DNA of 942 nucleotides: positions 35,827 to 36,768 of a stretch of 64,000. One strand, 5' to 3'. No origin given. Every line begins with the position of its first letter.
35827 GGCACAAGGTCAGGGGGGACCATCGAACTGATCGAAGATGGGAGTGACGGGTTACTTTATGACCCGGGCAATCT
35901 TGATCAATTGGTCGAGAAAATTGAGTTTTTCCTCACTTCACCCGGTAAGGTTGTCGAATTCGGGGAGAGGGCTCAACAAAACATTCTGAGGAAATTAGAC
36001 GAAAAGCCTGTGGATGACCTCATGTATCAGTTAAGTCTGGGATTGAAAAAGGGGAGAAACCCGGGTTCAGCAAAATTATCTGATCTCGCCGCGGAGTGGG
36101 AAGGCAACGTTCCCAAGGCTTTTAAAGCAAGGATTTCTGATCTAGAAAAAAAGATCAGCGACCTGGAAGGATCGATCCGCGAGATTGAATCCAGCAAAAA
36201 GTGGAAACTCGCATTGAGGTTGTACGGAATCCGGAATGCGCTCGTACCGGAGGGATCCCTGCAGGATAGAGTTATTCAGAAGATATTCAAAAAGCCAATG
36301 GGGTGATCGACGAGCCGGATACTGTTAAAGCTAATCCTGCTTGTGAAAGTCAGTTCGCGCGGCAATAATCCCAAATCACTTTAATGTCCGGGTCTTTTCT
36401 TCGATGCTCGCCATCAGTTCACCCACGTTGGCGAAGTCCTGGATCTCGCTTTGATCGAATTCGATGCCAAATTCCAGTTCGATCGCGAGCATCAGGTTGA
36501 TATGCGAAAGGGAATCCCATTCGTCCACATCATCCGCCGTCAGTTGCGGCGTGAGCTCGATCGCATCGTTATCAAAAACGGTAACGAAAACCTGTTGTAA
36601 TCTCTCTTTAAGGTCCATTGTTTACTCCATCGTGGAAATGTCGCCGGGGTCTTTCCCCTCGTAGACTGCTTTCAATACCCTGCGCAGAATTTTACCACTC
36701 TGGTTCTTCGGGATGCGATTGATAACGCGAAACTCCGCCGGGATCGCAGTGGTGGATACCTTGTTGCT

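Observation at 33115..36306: A 1063-aa enzyme combines the repeat module, a TupA-type ATP-grasp, a possible methyltransferase-like fold, a GT4 domain and a coiled coil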

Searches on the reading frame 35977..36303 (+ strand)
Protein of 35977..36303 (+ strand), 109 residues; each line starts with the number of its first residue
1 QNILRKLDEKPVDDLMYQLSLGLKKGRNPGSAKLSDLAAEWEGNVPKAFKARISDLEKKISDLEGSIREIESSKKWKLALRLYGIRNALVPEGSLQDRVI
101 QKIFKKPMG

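Call 40: search_protein_families(library=pfam, proteins=[window:35977-36303:+], max_evalue=1)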
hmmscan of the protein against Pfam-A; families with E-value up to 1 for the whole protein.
window:35977-36303:+ (109 aa): 4 families
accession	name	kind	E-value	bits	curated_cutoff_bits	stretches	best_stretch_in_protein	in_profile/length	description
PF24850.1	CC_BshC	-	0.00031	21.1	27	1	33-100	59-126/159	Bacillithiol biosynthesis BshC, C-terminal coiled-coil domain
PF06825.17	HSBP1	-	0.057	13.7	28.6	1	52-72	28-48/51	Heat shock factor binding protein 1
PF07558.16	Shugoshin_N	-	0.082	13.2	30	1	50-64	20-34/45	Shugoshin N-terminal coiled-coil region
PF09177.16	STX6_10_61_N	-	0.18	12.8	29.4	1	47-78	44-76/99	Syntaxin 6/10/61, N-terminal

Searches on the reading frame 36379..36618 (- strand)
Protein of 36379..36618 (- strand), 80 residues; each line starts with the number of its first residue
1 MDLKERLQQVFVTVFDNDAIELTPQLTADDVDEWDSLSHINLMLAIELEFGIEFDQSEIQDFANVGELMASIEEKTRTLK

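Call 40: search_protein_families(library=pfam, proteins=[window:36379-36618:-], max_evalue=1)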
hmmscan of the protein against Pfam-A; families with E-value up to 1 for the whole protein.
window:36379-36618:- (80 aa): 1 family
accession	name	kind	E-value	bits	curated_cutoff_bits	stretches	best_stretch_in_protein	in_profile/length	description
PF00550.31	PP-binding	-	0.00015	22.4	20.8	1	5-70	1-65/67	Phosphopantetheine attachment site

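Call 46: search_protein_families(library=ncbifam, proteins=[window:36379-36618:-], max_evalue=0.001)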
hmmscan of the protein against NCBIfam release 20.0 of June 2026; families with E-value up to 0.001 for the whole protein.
window:36379-36618:- (80 aa): 6 families
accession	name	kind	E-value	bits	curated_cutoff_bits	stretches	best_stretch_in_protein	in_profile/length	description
NF002148.0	PRK00982.1-2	subfamily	8.5e-08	31.9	71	1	2-76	4-78/79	acyl carrier protein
NF002150.0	PRK00982.1-4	subfamily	1.6e-06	28.3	66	1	5-76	8-79/80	acyl carrier protein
TIGR00517.1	acyl_carrier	equivalog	1.9e-05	24.4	70.45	1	16-75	17-76/77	acyl carrier protein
NF002151.0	PRK00982.1-5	equivalog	3.7e-05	23.8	92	1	2-76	3-77/78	acyl carrier protein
NF005480.0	PRK07081.1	equivalog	4.5e-05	23.3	72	1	36-74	35-75/83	acyl carrier protein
NF006031.0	PRK08172.1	equivalog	0.0001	22.9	76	1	1-73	3-75/82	acyl carrier protein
